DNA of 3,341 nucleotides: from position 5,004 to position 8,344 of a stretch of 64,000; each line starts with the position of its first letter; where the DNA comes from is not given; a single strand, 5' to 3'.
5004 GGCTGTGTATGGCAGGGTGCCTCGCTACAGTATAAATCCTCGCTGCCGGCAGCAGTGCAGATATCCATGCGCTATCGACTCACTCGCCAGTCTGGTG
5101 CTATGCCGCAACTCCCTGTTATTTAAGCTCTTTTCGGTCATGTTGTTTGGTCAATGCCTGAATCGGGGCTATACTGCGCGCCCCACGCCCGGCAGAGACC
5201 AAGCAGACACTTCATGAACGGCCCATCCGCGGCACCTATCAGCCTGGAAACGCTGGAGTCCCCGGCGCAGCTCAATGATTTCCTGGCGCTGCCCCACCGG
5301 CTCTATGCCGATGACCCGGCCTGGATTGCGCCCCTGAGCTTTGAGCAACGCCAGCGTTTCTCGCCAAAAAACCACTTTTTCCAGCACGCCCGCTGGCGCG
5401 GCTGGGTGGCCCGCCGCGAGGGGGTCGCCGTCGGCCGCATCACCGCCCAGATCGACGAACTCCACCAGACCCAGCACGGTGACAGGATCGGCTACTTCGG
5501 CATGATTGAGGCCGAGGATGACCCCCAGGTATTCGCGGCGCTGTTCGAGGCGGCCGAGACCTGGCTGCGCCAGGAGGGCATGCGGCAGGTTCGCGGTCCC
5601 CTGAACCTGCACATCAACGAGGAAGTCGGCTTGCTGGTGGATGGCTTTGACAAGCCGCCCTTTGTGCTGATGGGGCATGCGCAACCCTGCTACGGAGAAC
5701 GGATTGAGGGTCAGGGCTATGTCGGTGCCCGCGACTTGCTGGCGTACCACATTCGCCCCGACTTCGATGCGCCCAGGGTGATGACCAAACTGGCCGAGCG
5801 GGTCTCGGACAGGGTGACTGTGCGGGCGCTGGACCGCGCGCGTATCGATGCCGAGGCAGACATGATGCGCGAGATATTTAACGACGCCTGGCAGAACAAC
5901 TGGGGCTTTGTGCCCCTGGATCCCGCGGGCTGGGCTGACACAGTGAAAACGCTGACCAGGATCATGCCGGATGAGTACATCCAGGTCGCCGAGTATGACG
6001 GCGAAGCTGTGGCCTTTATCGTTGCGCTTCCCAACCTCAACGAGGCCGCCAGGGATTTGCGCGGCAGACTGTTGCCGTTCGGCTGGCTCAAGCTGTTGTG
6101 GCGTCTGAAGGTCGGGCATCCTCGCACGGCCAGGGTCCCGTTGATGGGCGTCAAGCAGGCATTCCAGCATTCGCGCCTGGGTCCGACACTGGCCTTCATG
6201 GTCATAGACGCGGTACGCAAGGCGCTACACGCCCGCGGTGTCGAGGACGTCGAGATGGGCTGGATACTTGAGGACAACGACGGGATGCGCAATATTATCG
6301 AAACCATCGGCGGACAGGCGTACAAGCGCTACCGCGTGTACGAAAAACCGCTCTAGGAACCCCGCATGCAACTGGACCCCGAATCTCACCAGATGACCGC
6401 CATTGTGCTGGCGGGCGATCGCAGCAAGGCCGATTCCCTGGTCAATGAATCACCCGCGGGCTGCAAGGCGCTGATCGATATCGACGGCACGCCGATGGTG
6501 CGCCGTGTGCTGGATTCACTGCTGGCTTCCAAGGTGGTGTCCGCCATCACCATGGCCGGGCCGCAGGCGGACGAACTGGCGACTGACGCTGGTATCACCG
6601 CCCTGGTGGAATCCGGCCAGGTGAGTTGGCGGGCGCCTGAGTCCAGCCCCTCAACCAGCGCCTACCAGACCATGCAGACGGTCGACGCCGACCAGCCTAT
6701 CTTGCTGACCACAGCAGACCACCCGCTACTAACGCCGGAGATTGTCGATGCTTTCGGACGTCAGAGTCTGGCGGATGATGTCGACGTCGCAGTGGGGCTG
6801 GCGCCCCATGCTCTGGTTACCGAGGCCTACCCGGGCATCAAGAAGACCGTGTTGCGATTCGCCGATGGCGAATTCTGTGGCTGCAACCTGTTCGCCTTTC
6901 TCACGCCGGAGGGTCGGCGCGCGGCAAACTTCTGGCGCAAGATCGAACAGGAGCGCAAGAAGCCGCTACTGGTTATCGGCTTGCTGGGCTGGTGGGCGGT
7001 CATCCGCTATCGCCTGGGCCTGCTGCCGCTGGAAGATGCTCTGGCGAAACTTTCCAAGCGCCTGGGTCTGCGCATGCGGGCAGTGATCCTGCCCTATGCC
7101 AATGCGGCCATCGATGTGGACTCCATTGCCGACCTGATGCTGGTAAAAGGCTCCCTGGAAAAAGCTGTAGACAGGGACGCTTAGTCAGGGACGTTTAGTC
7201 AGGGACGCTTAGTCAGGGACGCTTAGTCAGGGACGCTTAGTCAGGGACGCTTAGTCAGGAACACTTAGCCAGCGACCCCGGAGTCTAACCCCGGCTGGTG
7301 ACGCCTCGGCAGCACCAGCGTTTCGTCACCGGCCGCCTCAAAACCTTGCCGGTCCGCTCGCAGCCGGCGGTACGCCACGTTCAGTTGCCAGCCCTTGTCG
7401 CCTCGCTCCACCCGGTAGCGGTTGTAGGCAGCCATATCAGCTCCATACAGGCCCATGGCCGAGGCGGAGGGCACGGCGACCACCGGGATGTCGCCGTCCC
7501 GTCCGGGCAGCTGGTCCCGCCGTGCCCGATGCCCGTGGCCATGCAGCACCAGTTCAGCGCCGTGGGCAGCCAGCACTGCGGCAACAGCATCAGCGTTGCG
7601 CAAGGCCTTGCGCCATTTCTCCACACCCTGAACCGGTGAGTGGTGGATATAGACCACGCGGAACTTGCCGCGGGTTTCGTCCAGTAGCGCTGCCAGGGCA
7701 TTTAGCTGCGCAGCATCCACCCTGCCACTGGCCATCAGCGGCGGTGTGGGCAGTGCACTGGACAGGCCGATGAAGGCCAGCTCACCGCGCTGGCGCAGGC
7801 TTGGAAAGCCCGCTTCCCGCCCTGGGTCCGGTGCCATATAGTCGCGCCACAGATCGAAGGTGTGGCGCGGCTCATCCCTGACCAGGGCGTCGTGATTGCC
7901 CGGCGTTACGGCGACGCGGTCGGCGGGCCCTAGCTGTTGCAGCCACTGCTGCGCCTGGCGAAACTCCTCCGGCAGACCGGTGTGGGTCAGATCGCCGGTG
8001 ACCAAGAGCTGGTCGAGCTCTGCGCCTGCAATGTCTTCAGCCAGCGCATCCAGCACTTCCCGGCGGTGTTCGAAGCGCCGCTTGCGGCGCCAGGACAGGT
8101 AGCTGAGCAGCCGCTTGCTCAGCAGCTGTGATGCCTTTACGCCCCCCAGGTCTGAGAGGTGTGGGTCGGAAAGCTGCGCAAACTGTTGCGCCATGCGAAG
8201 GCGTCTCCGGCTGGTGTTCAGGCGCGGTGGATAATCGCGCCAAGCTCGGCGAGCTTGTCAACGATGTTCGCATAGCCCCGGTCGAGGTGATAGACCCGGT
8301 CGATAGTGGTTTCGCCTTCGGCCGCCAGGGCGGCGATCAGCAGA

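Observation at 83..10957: Sphingolipid (ceramide)-type core biosynthesis gene set in a gammaproteobacterial chromosome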

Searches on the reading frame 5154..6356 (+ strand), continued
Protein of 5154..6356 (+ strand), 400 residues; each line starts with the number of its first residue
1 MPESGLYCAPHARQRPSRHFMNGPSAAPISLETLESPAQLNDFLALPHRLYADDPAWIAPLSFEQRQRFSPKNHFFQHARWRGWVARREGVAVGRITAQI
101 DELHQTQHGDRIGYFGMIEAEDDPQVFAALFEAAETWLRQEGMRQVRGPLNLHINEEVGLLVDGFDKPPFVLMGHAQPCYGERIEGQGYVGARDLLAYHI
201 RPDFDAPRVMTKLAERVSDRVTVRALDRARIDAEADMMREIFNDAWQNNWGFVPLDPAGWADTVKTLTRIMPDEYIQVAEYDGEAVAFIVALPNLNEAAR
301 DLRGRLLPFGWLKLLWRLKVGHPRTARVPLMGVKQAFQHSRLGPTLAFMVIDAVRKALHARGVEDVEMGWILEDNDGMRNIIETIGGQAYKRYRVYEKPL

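Call 58: search_protein_families(library=ncbifam, proteins=[L058:12868-13941:+, L058:13944-15008:+, L058:3553-5313:-, L058:5404-6612:-], max_evalue=0.00001)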
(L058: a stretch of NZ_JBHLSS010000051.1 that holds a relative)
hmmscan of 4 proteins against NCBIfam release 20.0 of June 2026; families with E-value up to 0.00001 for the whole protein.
L058:12868-13941:+ (357 aa): 2 families
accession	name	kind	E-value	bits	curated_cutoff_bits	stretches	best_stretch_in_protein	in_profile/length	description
TIGR04407.1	LptF_YjgP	equivalog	1.9e-86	290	230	1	3-346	1-346/347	LPS export ABC transporter permease LptF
TIGR04408.1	LptG_lptG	equivalog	1.4e-24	86.4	240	1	4-347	2-350/351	LPS export ABC transporter permease LptG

L058:13944-15008:+ (354 aa): 2 families
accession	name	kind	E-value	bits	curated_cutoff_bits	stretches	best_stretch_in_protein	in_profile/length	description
TIGR04408.1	LptG_lptG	equivalog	1.6e-83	280.3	240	1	1-348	1-350/351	LPS export ABC transporter permease LptG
TIGR04407.1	LptF_YjgP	equivalog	1e-17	63.9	230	1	1-347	1-346/347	LPS export ABC transporter permease LptF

L058:3553-5313:- (586 aa): 183 families (the best 25 are shown)
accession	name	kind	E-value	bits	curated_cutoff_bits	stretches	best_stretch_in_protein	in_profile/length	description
NF045513.1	HepA_fam_ABC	equivalog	1.2e-86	291.5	725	1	18-558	37-586/610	heterocyst formation ABC transporter subunit HepA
TIGR02203.1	MsbA_lipidA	equivalog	1.5e-72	244.9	602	1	53-558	47-546/572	lipid A export permease/ATP-binding protein MsbA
TIGR02857.1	CydD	equivalog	5.7e-66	223.6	435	1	71-552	42-528/529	thiol reductant ABC exporter subunit CydD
TIGR02204.1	MsbA_rel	hypoth_equivalog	7e-66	223.1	780.4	1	71-558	60-552/576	ABC transporter, permease/ATP-binding protein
TIGR03797.1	NHLM_micro_ABC2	equivalog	2.4e-65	221.4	709.4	1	71-559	175-663/686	NHLP bacteriocin export ABC transporter permease/ATPase subunit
NF010178.0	PRK13657.1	equivalog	8.2e-65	219.3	733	1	151-558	136-547/588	glucan ABC transporter ATP-binding protein/ permease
TIGR03375.1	type_I_sec_LssB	subfamily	6.9e-64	216.3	693.1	1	154-559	276-680/696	type I secretion system permease/ATPase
TIGR00958.1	3a01208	subfamily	3.8e-62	210.6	874.6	1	53-559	182-692/711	antigen peptide transporter 2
TIGR01846.1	type_I_sec_HlyB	subfamily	4.4e-62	210.4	725.55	1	73-558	181-669/694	type I secretion system permease/ATPase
NF052233.1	CphA_assoc_ABC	equivalog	6.9e-60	203.2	880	1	77-559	230-721/766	cyanophycin metabolism-associated ABC transporter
TIGR03796.1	NHLM_micro_ABC1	equivalog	1.5e-58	198.6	853.3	1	71-558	193-689/710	NHLP family bacteriocin export ABC transporter peptidase/permease/ATPase subunit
NF050066.1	LPSTprtrPglK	equivalog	6.2e-57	193.3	1000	1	18-556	19-558/558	BC-type lipopolysaccharide transporter PglK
NF008381.0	PRK11176.1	equivalog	2.5e-54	184.6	867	1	69-558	61-556/582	lipid A ABC transporter ATP-binding protein/permease MsbA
TIGR02868.1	CydC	equivalog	5.1e-54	183.8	329.05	1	102-541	83-530/530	thiol reductant ABC exporter subunit CydC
TIGR01842.1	type_I_sec_PrtD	subfamily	1.2e-53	182.5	510.15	1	159-559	129-532/544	type I secretion system permease/ATPase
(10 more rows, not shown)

L058:5404-6612:- (402 aa): 11 families
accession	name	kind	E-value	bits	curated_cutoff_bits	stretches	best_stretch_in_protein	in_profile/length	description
NF047599.1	SerpalmtaseBetaP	equivalog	5.3e-190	631.2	500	1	3-392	1-390/394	serine palmitoyltransferase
NF047603.1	SerpalmtaseAlphaP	equivalog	3.8e-137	457.2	670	1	5-390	4-391/399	serine palmitoyltransferase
NF047600.1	SerpalmtaseCFB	equivalog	2.5e-103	345.8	640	1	20-389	19-386/395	serine palmitoyltransferase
TIGR00858.1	bioF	equivalog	1.1e-100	336.9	426.45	1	42-388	18-364/365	8-amino-7-oxononanoate synthase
NF005394.0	PRK06939.1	equivalog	8.4e-96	321.1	460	1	28-392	22-391/397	glycine C-acetyltransferase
TIGR01825.1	gly_Cac_T_rel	subfamily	2.8e-90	302.8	535.4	1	41-390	29-377/385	BioF/Kbl family PLP-dependent acyltransferase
TIGR01822.1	2am3keto_CoA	equivalog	2.5e-84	283.5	493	1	45-390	38-385/393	glycine C-acetyltransferase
TIGR01821.1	5aminolev_synth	equivalog_domain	1.4e-68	231.6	338.55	1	44-395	44-397/402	5-aminolevulinate synthase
NF005526.0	PRK07179.1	equivalog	3.3e-63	213.7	428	1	40-395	49-399/407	alpha-hydroxyketone-type quorum-sensing autoinducer synthase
NF005697.0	PRK07505.1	subfamily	2.2e-38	131.9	342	1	52-393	55-400/405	hypothetical protein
NF004608.1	PRK05937.1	equivalog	3.6e-37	128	399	1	76-303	40-267/366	8-amino-7-oxononanoate synthase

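Call 80: predict_structure(alignment_id=A4)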
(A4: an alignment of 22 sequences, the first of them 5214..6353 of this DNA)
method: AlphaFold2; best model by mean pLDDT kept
length: 380 residues; sequences in the alignment: 22
mean_pLDDT: 74.6   pTM: 0.71
mean pLDDT of the five models: 74.6, 73.9, 72.8, 63.5, 62.8
residues with pLDDT >= 90: 72; 70-90: 189; 50-70: 81; < 50: 38
segments of 3 or more residues with pLDDT < 50: 1-4, 36-40, 130-155, 351-353
pLDDT, mean of each block of 10 residues (from residue 1): 64 75 76 54 57 62 90 88 79 81 92 95 81 34 34 52 83 71 82 87 92 91 74 68 76 88 92 70 60 69 77 81 83 90 77 61 75 77
secondary structure, 60 per line:
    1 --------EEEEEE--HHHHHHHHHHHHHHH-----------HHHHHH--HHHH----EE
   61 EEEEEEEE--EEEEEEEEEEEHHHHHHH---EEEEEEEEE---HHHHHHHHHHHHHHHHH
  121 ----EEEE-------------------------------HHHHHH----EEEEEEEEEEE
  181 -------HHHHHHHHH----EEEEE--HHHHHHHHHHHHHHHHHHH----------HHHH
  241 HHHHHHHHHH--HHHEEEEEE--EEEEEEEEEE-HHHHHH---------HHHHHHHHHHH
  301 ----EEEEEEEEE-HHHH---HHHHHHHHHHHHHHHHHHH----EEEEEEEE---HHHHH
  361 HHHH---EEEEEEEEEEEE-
elements in order: E9-14 H17-31 H43-48 H51-54 E59-68 E71-81 H82-88 E92-100 H104-120 E125-128 H160-165 E170-180 H188-196 E201-205 H208-226 H237-250 E256-261 E264-273 H275-280 H290-300 E305-313 H315-318 H322-340 E345-352 H356-364 E368-379

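Call 82: fold_search(model_id=the predicted structure, library=pdb)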
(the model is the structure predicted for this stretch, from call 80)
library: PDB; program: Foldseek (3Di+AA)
matches with E <= 10: 981; with E <= 0.001: 288
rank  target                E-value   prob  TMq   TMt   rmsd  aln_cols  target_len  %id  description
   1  5kf1_A                4.2e-16  1.00  0.57  0.66   6.8       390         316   14  X-ray structure of a glucosamine N-Acetyltransferase from Clostridium acetobutylicum, apo form, pH 5 (released 2016-07-06)
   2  4zm6_A                1.0e-15  1.00  0.53  0.27   8.5       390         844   15  A unique GCN5-related glucosamine N-acetyltransferase region exist in the fungal multi-domain GH3 beta-N-acetylglucosa (released 2015-12-09)
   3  5kga_A                3.3e-15  1.00  0.56  0.66   6.8       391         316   14  X-ray structure of a glucosamine N-Acetyltransferase from Clostridium acetobutylicum, mutant D287N, in complex with N- (released 2016-07-06)
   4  5kgh_A                9.4e-15  1.00  0.56  0.65   7.0       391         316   14  X-ray structure of a glucosamine N-Acetyltransferase from Clostridium acetobutylicum, mutant Y297F (released 2016-07-06)
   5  5kgh_B                1.0e-14  1.00  0.56  0.66   6.7       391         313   13  X-ray structure of a glucosamine N-Acetyltransferase from Clostridium acetobutylicum, mutant Y297F (released 2016-07-06)
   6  5kf2                  3.8e-14  1.00  0.56  0.66   6.6       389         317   14  X-ray structure of a glucosamine N-Acetyltransferase from Clostridium acetobutylicum, apo form, pH 8 (released 2016-07-06)
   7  5kf1_B                7.0e-14  1.00  0.54  0.64   7.0       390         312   13  X-ray structure of a glucosamine N-Acetyltransferase from Clostridium acetobutylicum, apo form, pH 5 (released 2016-07-06)
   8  7q3a_B                1.0e-13  1.00  0.59  0.64   7.1       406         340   12  Crystal structure of MAB_4324 a tandem repeat GNAT from Mycobacterium abscessus (released 2022-05-04)
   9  2wpw_B                1.1e-13  1.00  0.52  0.59   9.4       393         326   14  Tandem GNAT protein from the clavulanic acid biosynthesis pathway (without AcCoA) (released 2009-12-29)
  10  7q3a_A                1.9e-13  1.00  0.57  0.63   7.2       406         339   13  Crystal structure of MAB_4324 a tandem repeat GNAT from Mycobacterium abscessus (released 2022-05-04)
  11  2wpw_C                2.5e-13  1.00  0.51  0.58   9.4       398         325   13  Tandem GNAT protein from the clavulanic acid biosynthesis pathway (without AcCoA) (released 2009-12-29)
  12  2wpw_A                2.7e-13  1.00  0.52  0.58   8.2       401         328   13  Tandem GNAT protein from the clavulanic acid biosynthesis pathway (without AcCoA) (released 2009-12-29)
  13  1ozp                  3.1e-13  1.00  0.54  0.68   6.0       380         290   15  Crystal Structure of Rv0819 from Mycobacterium tuberculosis MshD-Mycothiol Synthase Acetyl-Coenzyme A Complex. (released 2003-09-09)
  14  2wpx_A                3.1e-13  1.00  0.52  0.59   8.1       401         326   13  Tandem GNAT protein from the clavulanic acid biosynthesis pathway (with AcCoA) (released 2009-12-29)
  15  2c27                  9.2e-13  1.00  0.55  0.66   5.8       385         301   14  The Structure of Mycothiol Synthase in Complex with des- AcetylMycothiol and CoenzymeA. (released 2005-12-01)
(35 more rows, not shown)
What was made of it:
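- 5214..6356 (+): bCerS-like tandem-GNAT N-acyltransferase (bacterial ceramide synthase candidate). The AF2 model (pLDDT 74.6) matches tandem-GNAT amine N-acyltransferases at E 4e-16 (calls 80, 82).
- On Caulobacter-type bacterial ceramide pathway: The fold is tandem GNAT (call 82).
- The GNAT model has a tandem-GNAT amine N-acyltransferase fold (call 82).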

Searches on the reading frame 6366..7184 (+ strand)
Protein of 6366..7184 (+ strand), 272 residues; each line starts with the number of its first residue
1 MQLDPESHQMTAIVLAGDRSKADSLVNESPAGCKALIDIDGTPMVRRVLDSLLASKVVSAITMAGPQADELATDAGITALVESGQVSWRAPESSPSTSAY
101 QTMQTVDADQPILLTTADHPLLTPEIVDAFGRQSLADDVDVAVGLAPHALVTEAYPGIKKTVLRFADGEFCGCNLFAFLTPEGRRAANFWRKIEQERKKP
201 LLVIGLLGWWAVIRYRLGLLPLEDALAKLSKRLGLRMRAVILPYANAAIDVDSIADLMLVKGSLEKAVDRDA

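Call 3: search_protein_families(library=pfam, proteins=[window:6366-7184:+], max_evalue=0.01)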
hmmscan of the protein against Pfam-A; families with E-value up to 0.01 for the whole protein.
window:6366-7184:+ (272 aa): 2 families
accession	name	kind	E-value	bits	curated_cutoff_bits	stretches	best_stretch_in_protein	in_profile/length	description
PF12804.13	NTP_transf_3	-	2e-13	51.3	27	1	12-143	1-120/160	MobA-like NTP transferase domain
PF02348.25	CTP_transf_3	-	0.00013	22.3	22.6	1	34-134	16-114/217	Cytidylyltransferase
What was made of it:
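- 6366..7184 (+): MobA/CofC-like nucleotidyltransferase, counterpart of Caulobacter CC_1153. PF12804 (call 3).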

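Call 4: search_protein_families(library=ncbifam, proteins=[window:6366-7184:+], max_evalue=0.01)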
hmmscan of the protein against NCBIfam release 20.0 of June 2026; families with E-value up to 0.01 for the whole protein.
window:6366-7184:+ (272 aa): 9 families
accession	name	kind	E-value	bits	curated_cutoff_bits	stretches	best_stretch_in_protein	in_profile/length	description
NF045782.1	NicBOxredNboR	equivalog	1.5e-05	24.8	260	1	30-129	23-119/206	nicotine blue oxidoreductase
NF002741.0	PRK02726.1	equivalog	4.5e-05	23.2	179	1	8-133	6-117/200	molybdenum cofactor guanylyltransferase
NF009905.0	PRK13368.1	subfamily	4.7e-05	22.8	255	1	34-151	19-130/243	3-deoxy-manno-octulosonate cytidylyltransferase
NF001457.0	PRK00317.1-3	equivalog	0.00015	21.3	164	1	10-130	2-108/200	molybdenum cofactor guanylyltransferase MobA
NF003952.0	PRK05450.1-5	subfamily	0.00083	18.6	193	1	34-137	19-119/250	3-deoxy-manno-octulosonate cytidylyltransferase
NF010933.0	PRK14353.1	equivalog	0.0012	17.6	505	1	9-144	5-134/453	bifunctional UDP-N-acetylglucosamine diphosphorylase/glucosamine-1-phosphate N-acetyltransferase GlmU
TIGR03310.1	matur_MocA_YgfJ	equivalog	0.0033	17.4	186.45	1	34-129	17-110/188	molybdenum cofactor cytidylyltransferase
NF041313.1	UDPGP_AglF_Halo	equivalog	0.0033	16.9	400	1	10-70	1-59/234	UTP--glucose-1-phosphate uridylyltransferase AglF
TIGR01173.1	glmU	equivalog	0.0061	15.4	366.85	1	34-142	20-125/452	bifunctional UDP-N-acetylglucosamine diphosphorylase/glucosamine-1-phosphate N-acetyltransferase GlmU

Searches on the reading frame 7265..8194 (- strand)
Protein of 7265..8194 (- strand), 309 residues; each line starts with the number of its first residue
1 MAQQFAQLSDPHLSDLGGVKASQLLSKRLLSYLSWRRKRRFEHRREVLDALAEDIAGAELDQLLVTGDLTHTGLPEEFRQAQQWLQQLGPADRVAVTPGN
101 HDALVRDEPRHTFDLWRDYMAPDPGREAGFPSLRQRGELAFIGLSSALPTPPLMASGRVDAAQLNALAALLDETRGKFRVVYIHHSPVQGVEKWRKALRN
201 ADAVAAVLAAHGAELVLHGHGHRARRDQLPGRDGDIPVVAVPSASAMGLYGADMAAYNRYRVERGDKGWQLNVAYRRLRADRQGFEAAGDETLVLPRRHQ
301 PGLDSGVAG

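Call 3: search_protein_families(library=pfam, proteins=[window:7265-8194:-], max_evalue=0.01)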
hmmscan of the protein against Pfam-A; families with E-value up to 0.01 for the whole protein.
window:7265-8194:- (309 aa): 4 families
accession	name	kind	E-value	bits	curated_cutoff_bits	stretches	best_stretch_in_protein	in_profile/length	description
PF00149.33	Metallophos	-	1.5e-12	48.8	21.5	1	5-223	3-190/191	Calcineurin-like phosphoesterase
PF12850.12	Metallophos_2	-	4.5e-05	23.9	27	1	43-227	10-122/154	Calcineurin-like phosphoesterase superfamily domain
PF10096.14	DUF2334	-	0.0025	17.9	26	0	159-264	13-106/203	Uncharacterized protein conserved in bacteria (DUF2334)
PF14582.11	Metallophos_3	-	0.0039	17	28.2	0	40-83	13-57/259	Metallophosphoesterase, calcineurin superfamily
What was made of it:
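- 7265..8194 (-): Calcineurin-type metallophosphoesterase, in the same family as Caulobacter CC_1158. PF00149 (call 3).
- On Caulobacter ceramide-phosphoglycerate (CPG/CPG2) head-group module: 7265-8194 carries PF00149 (call 3).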

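Call 4: search_protein_families(library=ncbifam, proteins=[window:7265-8194:-], max_evalue=0.01)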
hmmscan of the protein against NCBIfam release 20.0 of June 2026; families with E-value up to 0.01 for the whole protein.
window:7265-8194:- (309 aa): 8 families
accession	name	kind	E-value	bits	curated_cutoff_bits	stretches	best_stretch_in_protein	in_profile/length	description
NF053862.1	DS9_1_antiphage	equivalog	2.7e-15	56.2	420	2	43-110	222-296/486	anti-phage phosphoesterase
NF008359.0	PRK11148.1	equivalog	5.1e-08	32.8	225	1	155-228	135-211/275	3',5'-cyclic-AMP phosphodiesterase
NF050112.1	PhdiestSpdARhizob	equivalog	7.8e-08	32.3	400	1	58-224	38-200/264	2', 3'cyclic nucleotide phosphodiesterase SpdA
NF053861.1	DS8_antiphage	equivalog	0.00014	19.7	790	1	42-103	16-85/994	anti-phage protein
TIGR04123.1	P_estr_lig_assc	hypoth_equivalog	0.00024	20.6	150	1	44-109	49-115/207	ligase-associated DNA damage response endonuclease PdeM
TIGR00619.1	sbcd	subfamily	0.00068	19.5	77.65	1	38-103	18-87/252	exonuclease subunit SbcD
TIGR00024.1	SbcD_rel_arch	hypoth_equivalog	0.0042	16.8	115.2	1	57-106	56-103/224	putative phosphoesterase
NF003743.0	PRK05340.1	equivalog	0.0063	15.7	134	0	200-230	176-206/242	UDP-2,3-diacylglucosamine diphosphatase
